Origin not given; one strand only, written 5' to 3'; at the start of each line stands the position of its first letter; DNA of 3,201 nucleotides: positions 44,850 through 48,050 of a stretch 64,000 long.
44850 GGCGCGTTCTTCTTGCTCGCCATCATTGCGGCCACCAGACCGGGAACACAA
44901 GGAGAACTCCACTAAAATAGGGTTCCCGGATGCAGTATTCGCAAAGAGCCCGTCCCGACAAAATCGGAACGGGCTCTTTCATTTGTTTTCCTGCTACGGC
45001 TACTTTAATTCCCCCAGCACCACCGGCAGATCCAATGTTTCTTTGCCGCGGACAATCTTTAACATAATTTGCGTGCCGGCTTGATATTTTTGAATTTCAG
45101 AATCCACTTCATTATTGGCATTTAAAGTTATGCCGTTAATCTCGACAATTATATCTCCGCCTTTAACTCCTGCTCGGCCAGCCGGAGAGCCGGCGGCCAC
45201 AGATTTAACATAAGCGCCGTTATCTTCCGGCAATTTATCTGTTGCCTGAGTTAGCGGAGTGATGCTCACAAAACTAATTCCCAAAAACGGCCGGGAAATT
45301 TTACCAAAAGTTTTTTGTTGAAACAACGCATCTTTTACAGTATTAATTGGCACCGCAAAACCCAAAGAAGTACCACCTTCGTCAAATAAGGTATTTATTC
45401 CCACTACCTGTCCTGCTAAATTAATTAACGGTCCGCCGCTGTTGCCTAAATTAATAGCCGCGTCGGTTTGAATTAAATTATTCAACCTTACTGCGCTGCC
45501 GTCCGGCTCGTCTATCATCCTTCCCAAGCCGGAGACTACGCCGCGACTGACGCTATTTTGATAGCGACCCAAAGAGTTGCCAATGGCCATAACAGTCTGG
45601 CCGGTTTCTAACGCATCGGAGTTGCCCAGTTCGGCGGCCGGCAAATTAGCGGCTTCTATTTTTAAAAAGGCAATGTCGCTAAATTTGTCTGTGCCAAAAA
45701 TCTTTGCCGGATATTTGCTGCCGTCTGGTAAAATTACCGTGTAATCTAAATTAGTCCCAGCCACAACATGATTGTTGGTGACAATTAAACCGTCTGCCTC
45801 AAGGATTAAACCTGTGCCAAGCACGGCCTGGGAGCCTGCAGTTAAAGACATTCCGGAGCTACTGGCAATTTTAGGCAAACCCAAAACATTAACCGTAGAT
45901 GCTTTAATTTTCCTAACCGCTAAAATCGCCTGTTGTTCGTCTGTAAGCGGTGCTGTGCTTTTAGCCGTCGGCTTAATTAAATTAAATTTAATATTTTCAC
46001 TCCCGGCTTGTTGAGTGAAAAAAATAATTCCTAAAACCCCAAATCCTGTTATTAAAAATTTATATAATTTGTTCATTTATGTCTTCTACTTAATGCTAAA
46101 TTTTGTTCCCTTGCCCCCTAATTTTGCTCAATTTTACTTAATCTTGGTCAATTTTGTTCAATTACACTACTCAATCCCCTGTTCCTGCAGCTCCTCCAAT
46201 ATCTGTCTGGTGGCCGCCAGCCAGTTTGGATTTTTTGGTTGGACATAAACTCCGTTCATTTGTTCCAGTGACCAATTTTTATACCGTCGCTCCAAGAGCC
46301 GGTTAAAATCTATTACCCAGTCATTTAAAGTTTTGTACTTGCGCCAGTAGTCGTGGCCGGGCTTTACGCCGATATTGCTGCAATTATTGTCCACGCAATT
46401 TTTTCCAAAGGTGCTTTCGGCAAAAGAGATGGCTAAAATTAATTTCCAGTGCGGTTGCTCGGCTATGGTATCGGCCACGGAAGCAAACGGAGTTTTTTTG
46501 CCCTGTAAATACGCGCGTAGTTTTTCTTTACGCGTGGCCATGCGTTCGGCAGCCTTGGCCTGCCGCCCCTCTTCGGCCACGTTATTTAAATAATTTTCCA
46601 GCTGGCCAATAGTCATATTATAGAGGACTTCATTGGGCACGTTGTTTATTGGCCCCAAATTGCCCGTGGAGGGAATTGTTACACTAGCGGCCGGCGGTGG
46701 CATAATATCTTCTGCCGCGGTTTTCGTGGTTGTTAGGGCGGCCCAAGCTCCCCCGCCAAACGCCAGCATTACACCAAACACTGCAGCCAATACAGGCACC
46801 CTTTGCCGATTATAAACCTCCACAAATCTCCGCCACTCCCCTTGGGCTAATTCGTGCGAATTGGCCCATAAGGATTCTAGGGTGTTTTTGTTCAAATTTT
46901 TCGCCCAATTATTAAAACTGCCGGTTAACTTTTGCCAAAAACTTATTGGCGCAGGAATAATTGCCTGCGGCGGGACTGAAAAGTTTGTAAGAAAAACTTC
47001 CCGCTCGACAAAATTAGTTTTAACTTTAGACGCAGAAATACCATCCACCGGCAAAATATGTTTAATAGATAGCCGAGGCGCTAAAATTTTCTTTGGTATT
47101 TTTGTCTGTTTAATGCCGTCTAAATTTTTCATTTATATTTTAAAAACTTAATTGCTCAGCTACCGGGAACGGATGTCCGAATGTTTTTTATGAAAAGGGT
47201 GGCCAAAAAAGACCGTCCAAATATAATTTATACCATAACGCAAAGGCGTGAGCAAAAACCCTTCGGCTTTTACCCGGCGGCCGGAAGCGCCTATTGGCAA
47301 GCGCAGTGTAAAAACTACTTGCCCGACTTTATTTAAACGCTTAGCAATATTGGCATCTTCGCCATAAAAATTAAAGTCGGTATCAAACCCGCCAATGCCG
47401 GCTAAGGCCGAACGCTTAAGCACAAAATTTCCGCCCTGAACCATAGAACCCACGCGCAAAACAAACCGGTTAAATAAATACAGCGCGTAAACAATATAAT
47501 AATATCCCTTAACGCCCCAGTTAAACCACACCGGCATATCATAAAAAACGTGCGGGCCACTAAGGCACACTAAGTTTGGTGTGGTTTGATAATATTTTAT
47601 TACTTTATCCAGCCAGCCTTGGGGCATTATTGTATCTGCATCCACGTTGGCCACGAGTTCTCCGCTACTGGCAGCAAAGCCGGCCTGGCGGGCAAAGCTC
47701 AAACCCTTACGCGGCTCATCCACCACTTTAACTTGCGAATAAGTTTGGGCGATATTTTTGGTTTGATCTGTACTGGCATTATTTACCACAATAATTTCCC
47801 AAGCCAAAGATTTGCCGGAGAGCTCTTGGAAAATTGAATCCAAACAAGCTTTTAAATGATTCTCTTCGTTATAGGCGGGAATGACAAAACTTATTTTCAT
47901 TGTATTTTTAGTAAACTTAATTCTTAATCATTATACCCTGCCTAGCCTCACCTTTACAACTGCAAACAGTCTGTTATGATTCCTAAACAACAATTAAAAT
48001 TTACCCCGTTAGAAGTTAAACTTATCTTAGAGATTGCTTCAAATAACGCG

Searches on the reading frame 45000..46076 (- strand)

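Call 23: search_protein_families(library=pfam, proteins=[window:45000-46076:-], max_evalue=0.001)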
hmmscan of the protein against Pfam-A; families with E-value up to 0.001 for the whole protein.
window:45000-46076:- (358 aa): 6 families
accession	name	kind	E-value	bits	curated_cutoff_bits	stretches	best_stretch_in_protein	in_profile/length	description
PF13365.12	Trypsin_2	-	2.7e-32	112.9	27.6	1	87-227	1-144/144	Trypsin-like peptidase domain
PF00089.32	Trypsin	-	1.1e-14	55.2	20.6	1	79-250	19-219/220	Trypsin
PF13180.12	PDZ_2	-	4.6e-14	52.9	27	1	263-352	1-78/80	PDZ domain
PF17820.7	PDZ_6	-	7.5e-10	38.8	27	1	289-343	1-54/54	PDZ domain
PF00595.29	PDZ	-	8.2e-09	36.2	23.2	1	264-341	11-80/81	PDZ domain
PF14685.13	PDZ_Tricorn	-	0.00084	19.7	25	0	294-345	28-80/88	Tricorn protease PDZ domain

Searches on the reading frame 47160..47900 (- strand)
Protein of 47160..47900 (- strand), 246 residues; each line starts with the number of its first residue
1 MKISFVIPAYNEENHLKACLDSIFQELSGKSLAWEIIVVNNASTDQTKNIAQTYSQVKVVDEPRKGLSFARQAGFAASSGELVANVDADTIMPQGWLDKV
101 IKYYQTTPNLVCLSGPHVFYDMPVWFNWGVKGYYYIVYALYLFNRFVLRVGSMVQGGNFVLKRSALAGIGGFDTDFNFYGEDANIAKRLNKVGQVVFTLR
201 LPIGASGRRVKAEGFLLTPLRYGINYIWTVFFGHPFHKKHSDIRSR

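Call 23: search_protein_families(library=pfam, proteins=[window:47160-47900:-], max_evalue=0.001)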
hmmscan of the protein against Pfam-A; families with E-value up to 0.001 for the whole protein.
window:47160-47900:- (246 aa): 4 families
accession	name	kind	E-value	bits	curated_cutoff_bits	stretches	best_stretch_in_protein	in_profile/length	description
PF00535.33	Glycos_transf_2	-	2.1e-30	106.3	23.3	1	4-166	1-164/168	Glycosyl transferase family 2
PF13641.12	Glyco_tranf_2_3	-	2.2e-08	34.8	27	1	3-191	3-196/230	Glycosyltransferase like family 2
PF10111.15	Glyco_tranf_2_2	-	2.8e-08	34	27.3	1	4-192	1-202/276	Glycosyltransferase like family 2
PF13632.12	Glyco_trans_2_3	-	6.4e-08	33.1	27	1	84-197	3-114/198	Glycosyl transferase family group 2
